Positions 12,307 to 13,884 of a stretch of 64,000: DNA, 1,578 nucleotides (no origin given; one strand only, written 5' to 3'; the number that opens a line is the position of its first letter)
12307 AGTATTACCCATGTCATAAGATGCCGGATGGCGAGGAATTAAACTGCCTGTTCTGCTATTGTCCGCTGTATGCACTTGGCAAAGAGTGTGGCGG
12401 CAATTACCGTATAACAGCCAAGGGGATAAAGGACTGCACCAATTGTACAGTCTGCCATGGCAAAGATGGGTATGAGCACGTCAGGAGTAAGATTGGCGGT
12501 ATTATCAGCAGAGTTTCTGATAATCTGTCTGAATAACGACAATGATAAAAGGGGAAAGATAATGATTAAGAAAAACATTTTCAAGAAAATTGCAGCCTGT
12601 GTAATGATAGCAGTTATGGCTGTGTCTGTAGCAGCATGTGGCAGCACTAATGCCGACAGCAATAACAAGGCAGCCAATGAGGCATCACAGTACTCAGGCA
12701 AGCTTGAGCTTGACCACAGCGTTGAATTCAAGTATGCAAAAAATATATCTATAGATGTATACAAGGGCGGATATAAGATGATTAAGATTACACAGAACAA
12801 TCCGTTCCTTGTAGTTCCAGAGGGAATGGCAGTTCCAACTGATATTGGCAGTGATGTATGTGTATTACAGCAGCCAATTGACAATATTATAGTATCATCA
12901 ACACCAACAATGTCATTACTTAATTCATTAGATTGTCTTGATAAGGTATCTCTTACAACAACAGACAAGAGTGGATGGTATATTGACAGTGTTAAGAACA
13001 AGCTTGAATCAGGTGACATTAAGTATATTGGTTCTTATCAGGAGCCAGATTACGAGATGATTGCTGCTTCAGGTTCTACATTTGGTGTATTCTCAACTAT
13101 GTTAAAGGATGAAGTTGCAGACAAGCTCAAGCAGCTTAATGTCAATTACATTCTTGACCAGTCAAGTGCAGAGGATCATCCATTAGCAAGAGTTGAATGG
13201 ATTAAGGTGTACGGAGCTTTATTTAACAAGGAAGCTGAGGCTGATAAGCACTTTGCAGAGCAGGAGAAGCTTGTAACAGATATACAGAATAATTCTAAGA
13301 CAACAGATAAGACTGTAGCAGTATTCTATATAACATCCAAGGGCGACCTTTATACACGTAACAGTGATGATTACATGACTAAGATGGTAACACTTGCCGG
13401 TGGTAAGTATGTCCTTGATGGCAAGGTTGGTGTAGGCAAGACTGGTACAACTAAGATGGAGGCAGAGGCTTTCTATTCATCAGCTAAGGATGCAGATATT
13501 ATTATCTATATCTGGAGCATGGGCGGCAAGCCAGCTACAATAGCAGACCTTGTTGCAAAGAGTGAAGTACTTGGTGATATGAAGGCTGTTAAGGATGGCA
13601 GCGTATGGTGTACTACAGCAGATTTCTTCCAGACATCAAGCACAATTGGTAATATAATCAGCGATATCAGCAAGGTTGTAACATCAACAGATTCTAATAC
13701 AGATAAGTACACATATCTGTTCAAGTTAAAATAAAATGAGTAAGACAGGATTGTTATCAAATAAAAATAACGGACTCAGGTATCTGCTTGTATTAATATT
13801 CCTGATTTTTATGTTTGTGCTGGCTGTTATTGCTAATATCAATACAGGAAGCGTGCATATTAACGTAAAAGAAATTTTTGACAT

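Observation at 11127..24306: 13-kb cobamide salvage/remodeling operon with no detectable cobalamin riboswitch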

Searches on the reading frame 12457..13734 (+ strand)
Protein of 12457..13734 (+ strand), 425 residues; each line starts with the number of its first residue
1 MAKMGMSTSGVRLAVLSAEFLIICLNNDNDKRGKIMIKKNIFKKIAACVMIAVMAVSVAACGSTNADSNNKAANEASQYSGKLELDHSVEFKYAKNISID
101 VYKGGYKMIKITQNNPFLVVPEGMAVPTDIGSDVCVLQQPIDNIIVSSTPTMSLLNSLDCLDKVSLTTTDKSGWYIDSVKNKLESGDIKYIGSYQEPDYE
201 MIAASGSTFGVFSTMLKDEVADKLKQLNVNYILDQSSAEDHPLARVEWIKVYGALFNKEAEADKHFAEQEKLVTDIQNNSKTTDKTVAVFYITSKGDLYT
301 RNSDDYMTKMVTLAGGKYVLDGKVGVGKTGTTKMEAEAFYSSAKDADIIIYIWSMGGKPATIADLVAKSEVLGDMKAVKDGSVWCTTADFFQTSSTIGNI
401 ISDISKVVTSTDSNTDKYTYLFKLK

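Call 6: search_protein_families(library=pfam, proteins=[window:12457-13734:+])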
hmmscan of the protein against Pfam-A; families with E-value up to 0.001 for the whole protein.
window:12457-13734:+ (425 aa): 1 family
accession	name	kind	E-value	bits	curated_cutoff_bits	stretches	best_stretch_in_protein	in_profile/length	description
PF01497.23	Peripla_BP_2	-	5.6e-25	88.5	27.5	1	145-388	2-233/235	Periplasmic binding protein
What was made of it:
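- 12562..13734 (+): BtuF-like lipoprotein, the substrate-binding component of the corrinoid ABC importer. The spacer from the zf-like gene is 25 nt; relatives carry the riboswitch at this position. Pfam Peripla_BP_2 (call 6).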

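Call 12: search_protein_families(library=ncbifam, proteins=[window:12562-13734:+])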
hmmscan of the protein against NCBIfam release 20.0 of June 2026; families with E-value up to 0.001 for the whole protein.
window:12562-13734:+ (390 aa): 1 family
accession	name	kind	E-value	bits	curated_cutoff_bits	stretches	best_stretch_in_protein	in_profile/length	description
TIGR03659.1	IsdE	equivalog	5.2e-11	42.3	298.65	1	143-362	68-278/292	heme ABC transporter substrate-binding protein IsdE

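Call 33: find_homologous_proteins(query=window:12562-13734:+)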
Query window:12562-13734:+ (390 aa): 842 proteins with E <= 0.001 among 5854 candidates; the best 120 are listed.
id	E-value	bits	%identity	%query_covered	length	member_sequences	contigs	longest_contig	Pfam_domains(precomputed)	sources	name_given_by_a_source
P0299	3.5e-246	834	97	100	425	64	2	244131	PF01497.24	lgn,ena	-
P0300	2.6e-179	614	71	100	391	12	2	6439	PF01497.24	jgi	jgi:iron complex transport system substrate-binding protein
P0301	3.5e-179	614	71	100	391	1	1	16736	PF01497.24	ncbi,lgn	-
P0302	4.1e-169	581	67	99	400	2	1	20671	PF01497.24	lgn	-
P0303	5.2e-157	541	62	98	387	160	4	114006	PF01497.24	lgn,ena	-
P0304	1.8e-156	539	62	98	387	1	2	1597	PF01497.24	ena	-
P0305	5.6e-156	538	62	98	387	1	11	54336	PF01497.24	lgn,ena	-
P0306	2.1e-155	536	62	98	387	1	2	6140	PF01497.24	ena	-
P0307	9.7e-155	533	62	98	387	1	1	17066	PF01497.24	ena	-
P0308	2.6e-152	526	61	99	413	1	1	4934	PF01497.24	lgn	-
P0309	1.2e-149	517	60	100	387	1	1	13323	PF01497.24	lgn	-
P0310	6.7e-147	508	58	98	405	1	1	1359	PF01497.24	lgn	-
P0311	9.9e-147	507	57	100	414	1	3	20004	PF01497.24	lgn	-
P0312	7.6e-146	504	57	100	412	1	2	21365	PF01497.24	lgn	-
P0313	6.3e-141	488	55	99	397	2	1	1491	PF01497.24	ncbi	-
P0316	7.1e-134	465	57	98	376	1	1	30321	PF01497.24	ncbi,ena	-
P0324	1.8e-131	457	55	100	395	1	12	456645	PF01497.24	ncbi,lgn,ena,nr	ncbi:MAG: ABC transporter substrate-binding protein [Clostridia bacterium]|nr:ABC transporter substr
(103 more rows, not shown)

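Call 34: find_encoding_contigs(protein=P0301, flank=10000, max_places=2)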
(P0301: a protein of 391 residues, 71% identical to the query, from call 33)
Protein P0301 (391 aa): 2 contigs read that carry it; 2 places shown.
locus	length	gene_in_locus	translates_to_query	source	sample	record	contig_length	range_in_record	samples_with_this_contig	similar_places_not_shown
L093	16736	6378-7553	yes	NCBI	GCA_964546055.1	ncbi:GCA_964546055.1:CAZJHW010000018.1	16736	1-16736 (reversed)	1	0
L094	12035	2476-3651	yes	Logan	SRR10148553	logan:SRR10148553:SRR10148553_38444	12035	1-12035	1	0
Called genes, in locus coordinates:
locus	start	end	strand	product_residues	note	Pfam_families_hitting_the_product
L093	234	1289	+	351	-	PF00254:FKBP_C (faint), PF05698:Trigger_C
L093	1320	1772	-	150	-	PF00692:dUTPase, PF22769:DCD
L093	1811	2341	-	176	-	PF13353:Fer4_12, PF04055:Radical_SAM (weak)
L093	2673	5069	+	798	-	PF07944:Beta-AFase-like_GH127_cat (weak)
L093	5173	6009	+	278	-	PF01261:AP_endonuc_2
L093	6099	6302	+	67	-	PF04071:zf-like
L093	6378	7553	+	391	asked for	PF01497:Peripla_BP_2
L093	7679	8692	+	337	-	PF01032:FecCD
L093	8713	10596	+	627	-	PF00005:ABC_tran, PF13304:AAA_21 (faint), PF02277:DBI_PRT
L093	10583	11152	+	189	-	PF02283:CobU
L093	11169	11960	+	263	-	PF02654:CobS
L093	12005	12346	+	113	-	PF02283:CobU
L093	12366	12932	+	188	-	PF00300:His_Phos_1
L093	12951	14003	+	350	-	PF03186:CobD_Cbib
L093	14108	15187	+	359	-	PF00155:Aminotran_1_2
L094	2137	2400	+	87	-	PF04071:zf-like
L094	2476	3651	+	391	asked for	PF01497:Peripla_BP_2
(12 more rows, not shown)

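Call 35: find_encoding_contigs(protein=P0303, flank=10000, max_places=2)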
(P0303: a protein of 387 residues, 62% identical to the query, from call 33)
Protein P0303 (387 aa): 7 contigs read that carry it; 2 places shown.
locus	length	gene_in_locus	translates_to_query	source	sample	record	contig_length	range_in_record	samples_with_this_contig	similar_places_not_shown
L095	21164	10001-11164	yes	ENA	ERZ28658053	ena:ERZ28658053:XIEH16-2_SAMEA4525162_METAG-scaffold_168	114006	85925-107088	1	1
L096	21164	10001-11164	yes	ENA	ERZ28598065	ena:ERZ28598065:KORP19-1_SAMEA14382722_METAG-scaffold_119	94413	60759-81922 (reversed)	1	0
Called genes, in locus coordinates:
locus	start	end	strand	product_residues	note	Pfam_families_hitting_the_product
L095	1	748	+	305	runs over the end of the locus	PF01633:Choline_kinase, PF01636:APH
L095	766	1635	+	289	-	PF00483:NTP_transferase, PF12804:NTP_transf_3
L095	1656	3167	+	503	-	PF02028:BCCT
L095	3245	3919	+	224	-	PF00834:Ribul_P_3_epim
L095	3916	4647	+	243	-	PF01128:IspD, PF12804:NTP_transf_3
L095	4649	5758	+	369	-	PF08240:ADH_N, PF16912:Glu_dehyd_C (weak), PF00107:ADH_zinc_N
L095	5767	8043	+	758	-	PF04991:LicD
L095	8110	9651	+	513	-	-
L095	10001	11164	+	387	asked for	PF01497:Peripla_BP_2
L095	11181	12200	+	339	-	PF01032:FecCD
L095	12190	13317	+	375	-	PF00005:ABC_tran, PF25201:nSTAND6 (weak), PF13304:AAA_21 (faint), PF27219:MJ0874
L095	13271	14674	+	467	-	PF01656:CbiA, PF13500:AAA_26 (faint), PF07685:GATase_3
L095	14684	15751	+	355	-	PF02277:DBI_PRT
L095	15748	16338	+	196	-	PF02283:CobU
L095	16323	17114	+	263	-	PF02654:CobS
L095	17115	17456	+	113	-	PF02283:CobU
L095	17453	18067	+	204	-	PF00300:His_Phos_1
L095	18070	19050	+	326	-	PF03186:CobD_Cbib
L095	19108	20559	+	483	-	PF01656:CbiA, PF13500:AAA_26, PF07685:GATase_3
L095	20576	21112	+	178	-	PF02572:CobA_CobO_BtuR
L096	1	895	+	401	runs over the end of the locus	PF00535:Glycos_transf_2, PF10111:Glyco_tranf_2_2, PF13641:Glyco_tranf_2_3, PF22674:C2185-like_N (weak)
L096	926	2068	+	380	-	PF05704:Caps_synth, PF04488:Gly_transf_sug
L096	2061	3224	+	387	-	PF00535:Glycos_transf_2, PF10111:Glyco_tranf_2_2, PF13641:Glyco_tranf_2_3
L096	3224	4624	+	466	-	PF04991:LicD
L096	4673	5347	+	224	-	PF00834:Ribul_P_3_epim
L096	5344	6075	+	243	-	PF01128:IspD, PF12804:NTP_transf_3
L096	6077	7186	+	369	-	PF08240:ADH_N, PF16912:Glu_dehyd_C (weak), PF00107:ADH_zinc_N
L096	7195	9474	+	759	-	PF04991:LicD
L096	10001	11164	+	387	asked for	PF01497:Peripla_BP_2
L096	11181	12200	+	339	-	PF01032:FecCD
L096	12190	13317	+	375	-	PF00005:ABC_tran, PF25201:nSTAND6 (weak), PF13304:AAA_21 (faint), PF27219:MJ0874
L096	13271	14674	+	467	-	PF01656:CbiA, PF13500:AAA_26 (faint), PF07685:GATase_3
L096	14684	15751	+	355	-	PF02277:DBI_PRT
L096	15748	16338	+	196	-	PF02283:CobU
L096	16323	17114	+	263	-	PF02654:CobS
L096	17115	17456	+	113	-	PF02283:CobU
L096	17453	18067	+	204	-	PF00300:His_Phos_1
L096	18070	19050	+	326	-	PF03186:CobD_Cbib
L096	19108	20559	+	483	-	PF01656:CbiA, PF13500:AAA_26, PF07685:GATase_3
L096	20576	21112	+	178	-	PF02572:CobA_CobO_BtuR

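Call 36: find_encoding_contigs(protein=P0302, flank=10000, max_places=2)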
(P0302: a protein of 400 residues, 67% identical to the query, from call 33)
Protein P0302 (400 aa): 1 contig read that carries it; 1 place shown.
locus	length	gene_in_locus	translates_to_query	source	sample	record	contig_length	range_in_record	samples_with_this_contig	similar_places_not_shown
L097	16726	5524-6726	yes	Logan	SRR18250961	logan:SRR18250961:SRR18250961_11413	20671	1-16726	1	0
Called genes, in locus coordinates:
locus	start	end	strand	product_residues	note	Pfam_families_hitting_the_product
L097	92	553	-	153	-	PF22769:DCD, PF00692:dUTPase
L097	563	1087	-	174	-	PF13353:Fer4_12, PF04055:Radical_SAM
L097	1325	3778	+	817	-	PF07944:Beta-AFase-like_GH127_cat (weak)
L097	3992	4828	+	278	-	PF01261:AP_endonuc_2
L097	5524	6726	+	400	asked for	PF01497:Peripla_BP_2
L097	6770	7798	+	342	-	PF01032:FecCD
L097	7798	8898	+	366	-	PF00005:ABC_tran, PF13401:AAA_22 (faint), PF13304:AAA_21 (weak), PF27219:MJ0874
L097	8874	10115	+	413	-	PF07905:PucR, PF17853:GGDEF_2, PF13556:HTH_30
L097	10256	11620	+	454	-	PF00202:Aminotran_3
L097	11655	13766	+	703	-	PF00324:AA_permease, PF13520:AA_permease_2, PF13189:Cytidylate_kin2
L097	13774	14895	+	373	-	PF00465:Fe-ADH, PF13685:Fe-ADH_2 (weak), PF25137:ADH_Fe_C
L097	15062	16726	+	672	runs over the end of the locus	PF01839:FG-GAP (faint), PF21348:RGL11_C (faint)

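Call 48: find_related_loci(query=window:12562-13734:+, collection=metagenome_contigs, flank=10000)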
Query window:12562-13734:+ (390 aa) in metagenome_contigs; peptide patterns used: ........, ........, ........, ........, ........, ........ (x = any residue, [..] = any of these).
235 stretches matched a pattern; 1 encode a relative of the query (tblastn E <= 1e-3); 1 distinct loci.
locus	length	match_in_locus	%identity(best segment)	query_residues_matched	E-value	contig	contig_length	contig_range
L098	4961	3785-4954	94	1-390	0e+0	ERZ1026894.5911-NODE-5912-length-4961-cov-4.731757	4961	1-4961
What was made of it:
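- Tried and rejected: Scanning metagenome_contigs with BtuF returned one locus only (L098, call 48).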

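Call 49: find_encoding_contigs(protein=P0311, flank=10000, max_places=1)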
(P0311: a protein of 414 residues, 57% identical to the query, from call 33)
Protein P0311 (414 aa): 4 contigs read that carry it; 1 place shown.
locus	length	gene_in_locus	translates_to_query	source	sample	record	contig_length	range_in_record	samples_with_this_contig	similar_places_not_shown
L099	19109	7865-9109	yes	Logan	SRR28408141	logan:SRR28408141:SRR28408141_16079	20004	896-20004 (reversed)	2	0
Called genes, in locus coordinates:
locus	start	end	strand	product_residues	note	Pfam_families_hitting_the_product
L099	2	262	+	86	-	?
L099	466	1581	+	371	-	PF13240:Zn_Ribbon_1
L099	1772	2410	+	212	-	PF01081:Aldolase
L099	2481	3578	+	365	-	PF00294:PfkB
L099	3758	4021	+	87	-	PF04071:zf-like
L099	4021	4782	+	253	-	PF00590:TP_methylase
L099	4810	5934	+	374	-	PF11760:CbiG_N, PF01890:CbiG_C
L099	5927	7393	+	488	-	PF00590:TP_methylase, PF02390:Methyltransf_4 (weak), PF13847:Methyltransf_31, PF13649:Methyltransf_25 (weak)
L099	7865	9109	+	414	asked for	PF01497:Peripla_BP_2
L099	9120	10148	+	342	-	PF01032:FecCD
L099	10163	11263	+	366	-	PF00005:ABC_tran, PF02463:SMC_N, PF13304:AAA_21 (weak), PF27219:MJ0874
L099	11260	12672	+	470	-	PF01656:CbiA (weak), PF13500:AAA_26 (faint), PF07685:GATase_3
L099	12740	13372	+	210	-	PF02570:CbiC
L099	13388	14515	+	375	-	PF01888:CbiD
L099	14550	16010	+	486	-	PF02571:CbiJ, PF00590:TP_methylase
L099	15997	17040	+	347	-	PF02277:DBI_PRT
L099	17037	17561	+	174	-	PF02283:CobU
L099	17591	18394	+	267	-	PF02654:CobS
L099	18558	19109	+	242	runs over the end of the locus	-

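Call 50: find_encoding_contigs(protein=P0316, flank=10000, max_places=1)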
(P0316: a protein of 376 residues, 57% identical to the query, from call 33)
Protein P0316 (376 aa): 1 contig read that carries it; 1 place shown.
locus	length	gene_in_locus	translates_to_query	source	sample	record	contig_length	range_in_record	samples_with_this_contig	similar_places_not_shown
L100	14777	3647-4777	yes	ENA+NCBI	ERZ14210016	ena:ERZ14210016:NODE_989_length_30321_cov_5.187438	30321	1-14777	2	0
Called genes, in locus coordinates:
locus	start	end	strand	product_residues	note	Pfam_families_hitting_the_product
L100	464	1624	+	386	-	PF06180:CbiK, PF01903:CbiX (faint)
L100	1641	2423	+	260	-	-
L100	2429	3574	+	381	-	PF01497:Peripla_BP_2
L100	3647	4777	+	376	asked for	PF01497:Peripla_BP_2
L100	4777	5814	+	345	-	PF01032:FecCD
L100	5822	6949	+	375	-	PF00005:ABC_tran, PF02463:SMC_N (faint), PF13304:AAA_21 (faint), PF27219:MJ0874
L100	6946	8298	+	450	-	PF01656:CbiA, PF13500:AAA_26 (faint), PF07685:GATase_3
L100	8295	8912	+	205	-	PF02570:CbiC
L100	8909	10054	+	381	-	PF01888:CbiD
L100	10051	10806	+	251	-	PF00590:TP_methylase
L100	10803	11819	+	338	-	PF11760:CbiG_N, PF01890:CbiG_C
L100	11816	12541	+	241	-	PF00590:TP_methylase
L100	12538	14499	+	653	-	PF02571:CbiJ, PF00590:TP_methylase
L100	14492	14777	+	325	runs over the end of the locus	PF03186:CobD_Cbib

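Call 51: find_encoding_contigs(protein=P0324, flank=10000, max_places=1)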
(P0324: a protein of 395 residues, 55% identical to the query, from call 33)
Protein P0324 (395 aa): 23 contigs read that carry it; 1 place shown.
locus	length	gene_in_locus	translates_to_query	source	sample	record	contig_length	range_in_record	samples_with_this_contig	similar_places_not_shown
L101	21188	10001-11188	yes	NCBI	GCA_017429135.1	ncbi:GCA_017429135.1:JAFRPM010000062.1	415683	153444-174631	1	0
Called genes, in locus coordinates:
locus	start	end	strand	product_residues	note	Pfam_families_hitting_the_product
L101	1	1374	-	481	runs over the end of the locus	PF02554:CstA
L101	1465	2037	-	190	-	PF13302:Acetyltransf_3, PF00583:Acetyltransf_1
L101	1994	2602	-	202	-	PF04892:VanZ-LLP1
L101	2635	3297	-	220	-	PF08713:DNA_alkylation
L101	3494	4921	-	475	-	-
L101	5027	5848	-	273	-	PF05552:MS_channel_1st_1 (weak), PF21088:MS_channel_1st (weak), PF00924:MS_channel_2nd, PF21082:MS_channel_3rd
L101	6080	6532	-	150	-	PF20935:DUF6847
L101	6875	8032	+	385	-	PF06180:CbiK, PF01903:CbiX (faint)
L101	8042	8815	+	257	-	-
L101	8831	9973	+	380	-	PF01497:Peripla_BP_2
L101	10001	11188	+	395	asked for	PF01497:Peripla_BP_2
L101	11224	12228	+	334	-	PF01032:FecCD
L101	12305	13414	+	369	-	PF00005:ABC_tran, PF13304:AAA_21 (faint), PF27219:MJ0874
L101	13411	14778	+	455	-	PF01656:CbiA, PF13500:AAA_26 (faint), PF07685:GATase_3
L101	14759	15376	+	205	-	PF02570:CbiC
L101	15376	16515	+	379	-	PF01888:CbiD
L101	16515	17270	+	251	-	PF00590:TP_methylase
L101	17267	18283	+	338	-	PF11760:CbiG_N, PF01890:CbiG_C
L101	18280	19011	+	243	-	PF00590:TP_methylase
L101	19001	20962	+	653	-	PF02571:CbiJ, PF00590:TP_methylase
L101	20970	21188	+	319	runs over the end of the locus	PF03186:CobD_Cbib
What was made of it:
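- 12562..13734 (+): Homologues and their contexts: calls 33-36 and 49-51.
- On De novo anaerobic cbi operon: Homologous operons L099, L100 and L101 carry them (calls 49-51).
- In the nearest de novo relatives the ring genes sit in the same operon, between zf-like and btuF and between cbiA and cobT (calls 49-51).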
